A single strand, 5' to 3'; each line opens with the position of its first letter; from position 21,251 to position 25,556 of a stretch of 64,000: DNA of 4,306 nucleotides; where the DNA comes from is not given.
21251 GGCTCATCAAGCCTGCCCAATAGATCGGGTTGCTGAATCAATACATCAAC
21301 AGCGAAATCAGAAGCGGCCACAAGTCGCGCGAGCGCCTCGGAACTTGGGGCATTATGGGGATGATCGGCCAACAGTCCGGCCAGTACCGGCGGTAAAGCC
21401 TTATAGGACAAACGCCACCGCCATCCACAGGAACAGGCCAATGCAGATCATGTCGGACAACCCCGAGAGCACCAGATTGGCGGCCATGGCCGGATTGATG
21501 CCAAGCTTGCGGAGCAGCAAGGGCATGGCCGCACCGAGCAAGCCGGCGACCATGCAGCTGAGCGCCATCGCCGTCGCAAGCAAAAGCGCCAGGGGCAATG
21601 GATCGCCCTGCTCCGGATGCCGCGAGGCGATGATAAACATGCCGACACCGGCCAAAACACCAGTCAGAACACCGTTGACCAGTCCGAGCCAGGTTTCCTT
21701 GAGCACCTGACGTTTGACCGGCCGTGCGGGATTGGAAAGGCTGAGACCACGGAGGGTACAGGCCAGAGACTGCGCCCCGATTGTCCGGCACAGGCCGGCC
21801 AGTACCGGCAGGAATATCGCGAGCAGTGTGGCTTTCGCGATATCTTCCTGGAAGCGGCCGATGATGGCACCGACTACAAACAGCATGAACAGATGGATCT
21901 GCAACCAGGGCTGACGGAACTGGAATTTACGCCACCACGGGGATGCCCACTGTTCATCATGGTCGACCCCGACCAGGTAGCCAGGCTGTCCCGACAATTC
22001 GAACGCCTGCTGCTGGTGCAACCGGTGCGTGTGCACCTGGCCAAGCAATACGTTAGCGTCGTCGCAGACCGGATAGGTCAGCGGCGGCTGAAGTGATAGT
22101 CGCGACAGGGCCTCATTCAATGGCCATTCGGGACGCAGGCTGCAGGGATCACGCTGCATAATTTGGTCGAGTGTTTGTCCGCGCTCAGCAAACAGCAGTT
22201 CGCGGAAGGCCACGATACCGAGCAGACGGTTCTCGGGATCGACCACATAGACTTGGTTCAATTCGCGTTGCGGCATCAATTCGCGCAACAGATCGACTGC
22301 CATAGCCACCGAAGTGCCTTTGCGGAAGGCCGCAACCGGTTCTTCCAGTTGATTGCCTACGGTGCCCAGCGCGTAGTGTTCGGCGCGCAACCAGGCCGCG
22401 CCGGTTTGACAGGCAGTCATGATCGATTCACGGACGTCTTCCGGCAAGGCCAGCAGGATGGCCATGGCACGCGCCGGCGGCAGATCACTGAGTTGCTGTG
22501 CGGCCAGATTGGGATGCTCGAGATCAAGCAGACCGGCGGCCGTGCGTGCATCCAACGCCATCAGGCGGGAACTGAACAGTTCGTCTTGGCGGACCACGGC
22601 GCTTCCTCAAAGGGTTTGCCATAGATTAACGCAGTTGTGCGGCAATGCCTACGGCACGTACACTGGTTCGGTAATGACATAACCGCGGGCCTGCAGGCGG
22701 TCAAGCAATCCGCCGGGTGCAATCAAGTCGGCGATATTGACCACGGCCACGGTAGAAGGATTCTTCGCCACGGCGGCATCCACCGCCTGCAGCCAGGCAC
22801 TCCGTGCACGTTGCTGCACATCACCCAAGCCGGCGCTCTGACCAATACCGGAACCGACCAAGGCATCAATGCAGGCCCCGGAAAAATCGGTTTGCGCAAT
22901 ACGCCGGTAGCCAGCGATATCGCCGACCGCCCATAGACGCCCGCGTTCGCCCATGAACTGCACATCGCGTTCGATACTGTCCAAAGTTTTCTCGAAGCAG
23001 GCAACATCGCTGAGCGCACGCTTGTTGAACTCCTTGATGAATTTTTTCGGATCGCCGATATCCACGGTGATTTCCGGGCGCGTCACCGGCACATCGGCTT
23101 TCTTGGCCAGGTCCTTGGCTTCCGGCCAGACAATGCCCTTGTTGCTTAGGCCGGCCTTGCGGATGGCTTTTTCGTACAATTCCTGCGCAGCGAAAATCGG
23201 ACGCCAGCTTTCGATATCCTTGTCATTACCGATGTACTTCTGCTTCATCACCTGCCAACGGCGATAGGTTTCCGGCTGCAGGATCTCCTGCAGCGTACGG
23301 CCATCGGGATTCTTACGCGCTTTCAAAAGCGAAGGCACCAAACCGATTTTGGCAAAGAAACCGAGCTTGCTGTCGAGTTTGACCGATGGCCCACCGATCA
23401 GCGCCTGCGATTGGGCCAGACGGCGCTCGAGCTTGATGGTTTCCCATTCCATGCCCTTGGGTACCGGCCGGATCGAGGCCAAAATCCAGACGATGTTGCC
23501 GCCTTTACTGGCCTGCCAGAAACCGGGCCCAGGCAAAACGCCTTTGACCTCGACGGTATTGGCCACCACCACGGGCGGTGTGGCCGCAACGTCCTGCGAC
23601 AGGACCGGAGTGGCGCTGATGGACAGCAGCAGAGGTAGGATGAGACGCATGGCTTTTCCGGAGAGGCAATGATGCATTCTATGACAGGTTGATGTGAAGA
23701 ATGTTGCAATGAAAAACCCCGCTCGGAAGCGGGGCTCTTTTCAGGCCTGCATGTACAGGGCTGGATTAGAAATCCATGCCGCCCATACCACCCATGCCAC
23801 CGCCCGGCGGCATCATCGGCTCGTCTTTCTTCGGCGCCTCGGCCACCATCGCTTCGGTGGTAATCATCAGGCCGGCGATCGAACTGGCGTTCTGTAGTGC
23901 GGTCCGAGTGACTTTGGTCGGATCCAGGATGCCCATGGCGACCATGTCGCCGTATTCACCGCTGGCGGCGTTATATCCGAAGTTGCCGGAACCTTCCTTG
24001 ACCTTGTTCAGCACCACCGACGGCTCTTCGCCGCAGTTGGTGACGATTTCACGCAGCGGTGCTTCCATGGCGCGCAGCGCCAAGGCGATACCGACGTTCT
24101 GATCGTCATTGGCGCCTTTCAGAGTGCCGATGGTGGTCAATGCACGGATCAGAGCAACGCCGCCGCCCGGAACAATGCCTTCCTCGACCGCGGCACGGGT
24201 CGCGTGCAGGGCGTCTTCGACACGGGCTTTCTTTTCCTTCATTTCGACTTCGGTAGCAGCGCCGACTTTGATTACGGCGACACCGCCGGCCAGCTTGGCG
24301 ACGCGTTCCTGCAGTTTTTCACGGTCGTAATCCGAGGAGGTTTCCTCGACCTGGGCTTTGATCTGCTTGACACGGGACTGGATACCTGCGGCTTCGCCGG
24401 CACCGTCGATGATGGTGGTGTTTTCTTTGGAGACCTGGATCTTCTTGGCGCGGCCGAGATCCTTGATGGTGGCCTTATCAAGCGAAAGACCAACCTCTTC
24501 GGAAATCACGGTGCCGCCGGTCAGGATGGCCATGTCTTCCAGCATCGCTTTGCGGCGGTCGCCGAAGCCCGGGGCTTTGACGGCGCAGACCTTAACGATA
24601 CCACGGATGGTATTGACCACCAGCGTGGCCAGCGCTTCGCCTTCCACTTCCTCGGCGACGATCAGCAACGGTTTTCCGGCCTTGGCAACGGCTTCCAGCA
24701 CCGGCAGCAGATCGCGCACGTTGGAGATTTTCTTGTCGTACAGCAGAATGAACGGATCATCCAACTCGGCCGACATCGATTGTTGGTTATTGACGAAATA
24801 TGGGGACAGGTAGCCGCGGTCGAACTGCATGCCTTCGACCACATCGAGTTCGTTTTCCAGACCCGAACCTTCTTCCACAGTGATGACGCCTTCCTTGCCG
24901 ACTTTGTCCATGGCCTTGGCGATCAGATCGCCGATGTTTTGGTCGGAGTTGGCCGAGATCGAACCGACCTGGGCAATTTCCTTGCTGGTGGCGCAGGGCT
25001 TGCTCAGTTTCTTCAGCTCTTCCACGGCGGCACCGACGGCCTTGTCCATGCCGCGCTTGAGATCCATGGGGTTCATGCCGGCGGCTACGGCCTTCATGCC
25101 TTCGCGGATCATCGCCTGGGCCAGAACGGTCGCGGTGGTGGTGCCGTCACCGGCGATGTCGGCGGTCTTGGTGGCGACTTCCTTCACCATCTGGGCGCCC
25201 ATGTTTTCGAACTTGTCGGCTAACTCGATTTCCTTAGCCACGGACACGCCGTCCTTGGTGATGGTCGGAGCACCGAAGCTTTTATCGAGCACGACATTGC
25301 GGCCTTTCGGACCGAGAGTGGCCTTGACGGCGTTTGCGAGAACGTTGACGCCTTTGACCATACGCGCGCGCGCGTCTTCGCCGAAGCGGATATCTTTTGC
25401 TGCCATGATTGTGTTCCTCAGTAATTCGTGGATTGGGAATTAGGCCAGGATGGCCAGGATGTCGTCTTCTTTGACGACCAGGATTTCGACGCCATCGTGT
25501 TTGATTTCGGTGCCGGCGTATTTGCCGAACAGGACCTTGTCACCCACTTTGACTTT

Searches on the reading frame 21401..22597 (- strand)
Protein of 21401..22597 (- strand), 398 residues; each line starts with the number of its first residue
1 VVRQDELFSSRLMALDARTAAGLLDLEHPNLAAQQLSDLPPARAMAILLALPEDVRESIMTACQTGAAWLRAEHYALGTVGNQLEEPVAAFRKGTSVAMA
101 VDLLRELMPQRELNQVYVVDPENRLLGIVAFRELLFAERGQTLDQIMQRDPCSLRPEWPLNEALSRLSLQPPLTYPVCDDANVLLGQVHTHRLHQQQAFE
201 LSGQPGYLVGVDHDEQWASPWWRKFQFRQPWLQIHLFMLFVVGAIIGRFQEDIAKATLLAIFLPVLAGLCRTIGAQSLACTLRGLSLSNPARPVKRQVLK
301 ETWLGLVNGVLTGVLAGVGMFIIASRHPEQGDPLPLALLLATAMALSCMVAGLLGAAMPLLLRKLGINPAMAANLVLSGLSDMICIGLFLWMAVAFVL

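Call 22: search_protein_families(library=pfam, proteins=[window:21401-22597:-], max_evalue=0.000001)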
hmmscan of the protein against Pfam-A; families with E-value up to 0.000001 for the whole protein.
window:21401-22597:- (398 aa): 2 families
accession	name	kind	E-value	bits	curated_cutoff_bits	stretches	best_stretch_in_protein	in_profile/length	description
PF01769.21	MgtE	-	7.5e-20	71.9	27.6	1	264-391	2-124/125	Divalent cation transporter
PF00571.33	CBS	-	2.8e-10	40.8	24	0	87-137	8-54/57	CBS domain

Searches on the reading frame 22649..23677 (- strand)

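Call 22: search_protein_families(library=pfam, proteins=[window:22649-23677:-], max_evalue=0.000001)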
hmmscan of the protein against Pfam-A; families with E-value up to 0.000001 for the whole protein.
window:22649-23677:- (342 aa): 1 family
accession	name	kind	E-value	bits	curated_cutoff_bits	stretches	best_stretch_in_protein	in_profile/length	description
PF01963.22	TraB_PrgY_gumN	-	3.4e-19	70.1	26.8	1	53-336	2-262/263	TraB/PrgY/gumN family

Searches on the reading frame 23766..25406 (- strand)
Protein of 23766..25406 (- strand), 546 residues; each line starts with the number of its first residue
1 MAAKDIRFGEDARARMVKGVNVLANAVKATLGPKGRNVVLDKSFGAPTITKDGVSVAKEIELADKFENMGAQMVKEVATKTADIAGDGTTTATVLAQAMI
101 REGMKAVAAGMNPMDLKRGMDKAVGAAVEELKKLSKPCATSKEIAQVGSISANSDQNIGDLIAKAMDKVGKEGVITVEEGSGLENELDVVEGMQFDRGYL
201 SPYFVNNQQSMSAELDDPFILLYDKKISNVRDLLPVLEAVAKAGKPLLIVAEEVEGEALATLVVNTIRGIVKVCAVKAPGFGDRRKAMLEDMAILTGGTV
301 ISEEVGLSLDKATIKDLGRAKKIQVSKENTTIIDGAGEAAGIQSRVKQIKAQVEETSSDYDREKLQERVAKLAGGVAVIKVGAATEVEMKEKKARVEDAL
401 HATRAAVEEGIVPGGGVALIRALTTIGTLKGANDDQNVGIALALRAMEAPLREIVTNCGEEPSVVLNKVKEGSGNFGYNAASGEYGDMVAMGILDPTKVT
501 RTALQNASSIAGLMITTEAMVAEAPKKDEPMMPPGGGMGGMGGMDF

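Call 22: search_protein_families(library=pfam, proteins=[window:23766-25406:-], max_evalue=0.000001)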
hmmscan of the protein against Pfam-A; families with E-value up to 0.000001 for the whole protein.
window:23766-25406:- (546 aa): 1 family
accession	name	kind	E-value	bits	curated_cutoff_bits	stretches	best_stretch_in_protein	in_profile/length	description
PF00118.29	Cpn60_TCP1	-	1.2e-75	255.5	34.3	1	23-523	1-488/490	TCP-1/cpn60 chaperonin family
